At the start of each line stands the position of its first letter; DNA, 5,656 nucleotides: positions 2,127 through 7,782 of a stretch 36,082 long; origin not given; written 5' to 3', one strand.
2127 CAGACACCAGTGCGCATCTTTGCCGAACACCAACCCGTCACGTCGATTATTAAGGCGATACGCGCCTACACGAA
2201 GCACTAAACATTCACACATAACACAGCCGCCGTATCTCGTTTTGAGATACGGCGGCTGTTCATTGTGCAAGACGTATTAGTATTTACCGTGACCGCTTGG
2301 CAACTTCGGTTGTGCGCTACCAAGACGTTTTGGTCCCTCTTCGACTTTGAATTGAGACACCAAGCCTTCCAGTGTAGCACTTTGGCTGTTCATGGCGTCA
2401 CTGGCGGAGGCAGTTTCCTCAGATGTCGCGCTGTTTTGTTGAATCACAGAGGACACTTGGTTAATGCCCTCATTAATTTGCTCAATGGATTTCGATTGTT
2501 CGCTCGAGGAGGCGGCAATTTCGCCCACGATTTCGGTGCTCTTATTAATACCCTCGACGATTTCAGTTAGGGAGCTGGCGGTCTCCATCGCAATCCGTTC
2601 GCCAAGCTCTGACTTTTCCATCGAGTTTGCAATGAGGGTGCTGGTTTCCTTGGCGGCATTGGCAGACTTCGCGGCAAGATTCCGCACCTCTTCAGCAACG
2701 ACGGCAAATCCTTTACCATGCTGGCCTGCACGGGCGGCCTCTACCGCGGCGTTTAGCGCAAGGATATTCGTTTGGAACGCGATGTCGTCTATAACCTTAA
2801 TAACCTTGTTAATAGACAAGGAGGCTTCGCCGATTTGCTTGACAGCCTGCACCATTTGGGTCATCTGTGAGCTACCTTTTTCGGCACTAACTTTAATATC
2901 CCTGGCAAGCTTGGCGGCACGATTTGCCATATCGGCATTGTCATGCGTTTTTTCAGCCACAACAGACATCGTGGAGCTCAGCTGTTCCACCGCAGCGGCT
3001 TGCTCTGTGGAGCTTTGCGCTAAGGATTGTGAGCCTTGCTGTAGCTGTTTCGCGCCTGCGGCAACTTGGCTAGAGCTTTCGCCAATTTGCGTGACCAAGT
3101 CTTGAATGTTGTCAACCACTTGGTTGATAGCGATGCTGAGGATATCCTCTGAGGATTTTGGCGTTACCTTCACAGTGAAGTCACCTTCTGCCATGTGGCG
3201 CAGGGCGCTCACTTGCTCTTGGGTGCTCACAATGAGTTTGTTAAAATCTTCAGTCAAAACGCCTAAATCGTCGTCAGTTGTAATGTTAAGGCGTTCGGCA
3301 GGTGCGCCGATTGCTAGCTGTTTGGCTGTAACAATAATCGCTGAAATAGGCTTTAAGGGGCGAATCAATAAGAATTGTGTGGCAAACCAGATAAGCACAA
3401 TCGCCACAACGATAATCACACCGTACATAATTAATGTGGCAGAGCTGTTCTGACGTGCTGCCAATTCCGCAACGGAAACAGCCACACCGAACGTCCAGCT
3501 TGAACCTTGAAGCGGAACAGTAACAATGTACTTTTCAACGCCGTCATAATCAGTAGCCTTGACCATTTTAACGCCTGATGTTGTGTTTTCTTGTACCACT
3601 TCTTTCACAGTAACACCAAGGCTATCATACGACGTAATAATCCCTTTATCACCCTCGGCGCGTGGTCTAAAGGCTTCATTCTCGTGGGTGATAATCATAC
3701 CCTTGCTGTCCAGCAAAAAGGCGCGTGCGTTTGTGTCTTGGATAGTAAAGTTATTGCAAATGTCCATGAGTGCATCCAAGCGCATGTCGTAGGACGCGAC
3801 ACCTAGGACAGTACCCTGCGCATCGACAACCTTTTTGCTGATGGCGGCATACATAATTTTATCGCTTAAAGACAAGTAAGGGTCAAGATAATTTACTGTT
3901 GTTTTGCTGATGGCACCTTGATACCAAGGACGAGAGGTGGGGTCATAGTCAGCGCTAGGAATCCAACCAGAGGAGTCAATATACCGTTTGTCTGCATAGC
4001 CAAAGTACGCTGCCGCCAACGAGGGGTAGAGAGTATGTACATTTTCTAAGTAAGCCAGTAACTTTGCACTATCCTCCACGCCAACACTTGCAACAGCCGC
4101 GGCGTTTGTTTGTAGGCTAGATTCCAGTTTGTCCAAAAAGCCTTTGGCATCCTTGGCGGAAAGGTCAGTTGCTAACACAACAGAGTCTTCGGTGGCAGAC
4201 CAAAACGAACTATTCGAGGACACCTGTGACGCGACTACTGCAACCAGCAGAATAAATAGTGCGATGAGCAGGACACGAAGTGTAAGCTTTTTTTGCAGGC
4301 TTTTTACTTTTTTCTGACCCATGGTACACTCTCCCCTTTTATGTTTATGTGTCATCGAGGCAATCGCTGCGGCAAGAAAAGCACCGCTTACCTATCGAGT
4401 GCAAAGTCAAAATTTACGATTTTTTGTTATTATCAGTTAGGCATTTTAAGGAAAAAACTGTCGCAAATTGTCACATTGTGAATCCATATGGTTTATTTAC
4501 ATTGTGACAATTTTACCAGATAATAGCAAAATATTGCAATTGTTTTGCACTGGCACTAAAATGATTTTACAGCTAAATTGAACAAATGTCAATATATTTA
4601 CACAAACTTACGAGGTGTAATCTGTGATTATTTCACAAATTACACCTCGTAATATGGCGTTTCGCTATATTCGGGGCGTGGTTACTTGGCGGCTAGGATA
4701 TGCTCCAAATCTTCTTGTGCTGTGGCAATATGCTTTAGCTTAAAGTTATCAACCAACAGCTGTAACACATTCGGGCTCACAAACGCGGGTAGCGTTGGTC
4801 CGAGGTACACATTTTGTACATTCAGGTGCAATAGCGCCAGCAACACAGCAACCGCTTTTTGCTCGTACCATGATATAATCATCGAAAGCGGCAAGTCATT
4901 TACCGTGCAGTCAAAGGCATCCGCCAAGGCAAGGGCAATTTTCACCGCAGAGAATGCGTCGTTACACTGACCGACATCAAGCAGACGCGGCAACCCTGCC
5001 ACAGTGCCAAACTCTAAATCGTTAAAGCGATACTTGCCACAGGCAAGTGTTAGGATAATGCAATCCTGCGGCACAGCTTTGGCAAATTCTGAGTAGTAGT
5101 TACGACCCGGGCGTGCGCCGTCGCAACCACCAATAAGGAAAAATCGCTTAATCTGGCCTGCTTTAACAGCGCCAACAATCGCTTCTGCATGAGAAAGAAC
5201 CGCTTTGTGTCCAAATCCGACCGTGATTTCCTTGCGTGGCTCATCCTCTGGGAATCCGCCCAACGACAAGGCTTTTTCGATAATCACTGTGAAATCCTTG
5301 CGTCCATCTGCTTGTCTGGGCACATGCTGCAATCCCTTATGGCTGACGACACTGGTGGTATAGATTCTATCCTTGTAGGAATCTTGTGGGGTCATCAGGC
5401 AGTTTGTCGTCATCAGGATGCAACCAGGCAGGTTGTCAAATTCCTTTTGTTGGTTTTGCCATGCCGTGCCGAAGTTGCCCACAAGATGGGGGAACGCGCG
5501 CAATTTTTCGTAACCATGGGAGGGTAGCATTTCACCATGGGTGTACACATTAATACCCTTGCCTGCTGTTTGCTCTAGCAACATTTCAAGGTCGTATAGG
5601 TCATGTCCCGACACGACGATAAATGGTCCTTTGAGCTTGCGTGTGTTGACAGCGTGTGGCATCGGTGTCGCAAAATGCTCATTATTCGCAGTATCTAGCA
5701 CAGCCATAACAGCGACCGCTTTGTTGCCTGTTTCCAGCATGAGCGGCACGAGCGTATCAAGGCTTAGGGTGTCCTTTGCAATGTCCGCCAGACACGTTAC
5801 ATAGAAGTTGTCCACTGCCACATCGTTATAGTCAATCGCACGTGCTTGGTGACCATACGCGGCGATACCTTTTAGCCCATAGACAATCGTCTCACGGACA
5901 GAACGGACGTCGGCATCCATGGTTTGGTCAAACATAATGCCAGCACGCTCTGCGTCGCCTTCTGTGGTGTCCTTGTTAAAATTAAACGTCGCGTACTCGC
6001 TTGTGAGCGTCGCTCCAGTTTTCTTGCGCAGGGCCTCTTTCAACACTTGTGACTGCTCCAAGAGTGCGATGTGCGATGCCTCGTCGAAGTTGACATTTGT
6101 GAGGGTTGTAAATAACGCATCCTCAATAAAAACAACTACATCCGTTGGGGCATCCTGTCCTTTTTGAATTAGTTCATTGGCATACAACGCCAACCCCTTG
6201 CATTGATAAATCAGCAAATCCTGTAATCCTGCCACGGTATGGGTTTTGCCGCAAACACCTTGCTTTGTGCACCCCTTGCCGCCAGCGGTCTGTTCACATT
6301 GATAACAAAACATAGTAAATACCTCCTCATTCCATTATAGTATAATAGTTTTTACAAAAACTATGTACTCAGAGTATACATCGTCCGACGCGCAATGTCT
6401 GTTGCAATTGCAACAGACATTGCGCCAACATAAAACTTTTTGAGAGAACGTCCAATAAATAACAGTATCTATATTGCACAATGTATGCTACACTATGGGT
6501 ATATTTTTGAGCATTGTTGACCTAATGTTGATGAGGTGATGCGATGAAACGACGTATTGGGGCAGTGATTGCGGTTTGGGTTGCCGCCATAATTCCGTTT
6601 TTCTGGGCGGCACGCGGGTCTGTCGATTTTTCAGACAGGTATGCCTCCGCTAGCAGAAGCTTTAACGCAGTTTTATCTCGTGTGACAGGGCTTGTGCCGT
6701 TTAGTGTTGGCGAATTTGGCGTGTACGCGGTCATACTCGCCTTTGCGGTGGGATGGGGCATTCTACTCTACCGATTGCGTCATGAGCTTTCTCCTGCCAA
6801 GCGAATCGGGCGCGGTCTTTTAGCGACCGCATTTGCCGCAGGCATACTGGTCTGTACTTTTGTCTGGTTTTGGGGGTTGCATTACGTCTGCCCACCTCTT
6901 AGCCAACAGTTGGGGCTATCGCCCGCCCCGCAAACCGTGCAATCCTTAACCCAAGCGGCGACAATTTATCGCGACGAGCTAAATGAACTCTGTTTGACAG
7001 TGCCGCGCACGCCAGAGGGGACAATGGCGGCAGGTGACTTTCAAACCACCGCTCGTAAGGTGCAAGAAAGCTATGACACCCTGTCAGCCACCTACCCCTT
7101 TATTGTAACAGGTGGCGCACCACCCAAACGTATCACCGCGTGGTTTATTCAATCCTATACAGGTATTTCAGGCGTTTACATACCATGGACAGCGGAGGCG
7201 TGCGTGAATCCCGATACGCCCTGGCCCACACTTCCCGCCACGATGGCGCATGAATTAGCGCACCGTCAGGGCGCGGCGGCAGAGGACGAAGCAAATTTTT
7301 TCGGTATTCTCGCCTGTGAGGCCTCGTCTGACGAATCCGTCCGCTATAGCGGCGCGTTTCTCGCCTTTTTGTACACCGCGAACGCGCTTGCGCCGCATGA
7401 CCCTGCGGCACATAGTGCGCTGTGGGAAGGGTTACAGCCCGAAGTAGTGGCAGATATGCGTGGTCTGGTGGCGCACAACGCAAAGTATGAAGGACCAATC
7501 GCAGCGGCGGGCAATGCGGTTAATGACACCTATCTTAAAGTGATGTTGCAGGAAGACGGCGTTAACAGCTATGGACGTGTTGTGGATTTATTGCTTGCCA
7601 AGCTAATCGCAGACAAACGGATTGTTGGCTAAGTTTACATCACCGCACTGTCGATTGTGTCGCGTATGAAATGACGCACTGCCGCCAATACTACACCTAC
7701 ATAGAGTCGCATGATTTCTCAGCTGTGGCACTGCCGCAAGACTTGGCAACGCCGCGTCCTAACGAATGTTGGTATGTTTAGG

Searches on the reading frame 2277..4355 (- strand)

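Call 75: search_protein_families(library=pfam, proteins=[window:2277-4355:-], max_evalue=0.00001)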
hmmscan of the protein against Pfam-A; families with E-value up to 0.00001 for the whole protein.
window:2277-4355:- (692 aa): 3 families
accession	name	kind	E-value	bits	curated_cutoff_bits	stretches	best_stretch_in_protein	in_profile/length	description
PF00015.26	MCPsignal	-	2.7e-47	161.2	34.6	1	482-637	2-171/172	Methyl-accepting chemotaxis protein (MCP) signalling domain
PF02743.24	dCache_1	-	2.1e-17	63.9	45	1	89-291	57-239/240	Cache domain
PF22673.2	MCP-like_PDC_1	-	1.3e-07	32.4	27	1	132-197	49-112/113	Methyl-accepting chemotaxis protein-like, first PDC sensor domain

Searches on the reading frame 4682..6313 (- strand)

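Call 11: search_protein_families(library=pfam, proteins=[window:4682-6313:-], max_evalue=0.00001)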
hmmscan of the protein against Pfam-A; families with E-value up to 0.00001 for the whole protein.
window:4682-6313:- (543 aa): 1 family
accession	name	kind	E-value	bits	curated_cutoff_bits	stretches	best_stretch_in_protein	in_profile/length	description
PF03063.25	Prismane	-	4.6e-155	517.6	27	1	1-537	1-513/513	Prismane/CO dehydrogenase family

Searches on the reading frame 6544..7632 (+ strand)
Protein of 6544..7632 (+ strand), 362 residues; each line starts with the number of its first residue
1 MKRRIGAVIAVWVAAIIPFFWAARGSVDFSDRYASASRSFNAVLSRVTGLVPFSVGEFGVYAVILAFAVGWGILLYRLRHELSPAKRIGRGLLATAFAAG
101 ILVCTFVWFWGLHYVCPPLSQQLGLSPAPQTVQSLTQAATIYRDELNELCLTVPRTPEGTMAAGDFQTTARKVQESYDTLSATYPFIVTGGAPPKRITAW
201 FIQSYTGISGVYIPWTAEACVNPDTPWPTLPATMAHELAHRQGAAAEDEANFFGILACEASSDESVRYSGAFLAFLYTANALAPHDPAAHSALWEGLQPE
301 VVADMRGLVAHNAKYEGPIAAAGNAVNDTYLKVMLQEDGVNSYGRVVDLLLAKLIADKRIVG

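Call 75: search_protein_families(library=pfam, proteins=[window:6544-7632:+], max_evalue=0.00001)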
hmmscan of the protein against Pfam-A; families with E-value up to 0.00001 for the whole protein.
window:6544-7632:+ (362 aa): 1 family
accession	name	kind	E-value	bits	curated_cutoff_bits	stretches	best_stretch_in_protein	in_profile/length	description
PF12725.13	DUF3810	-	1.6e-81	274.5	28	1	40-351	9-311/311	Protein of unknown function (DUF3810)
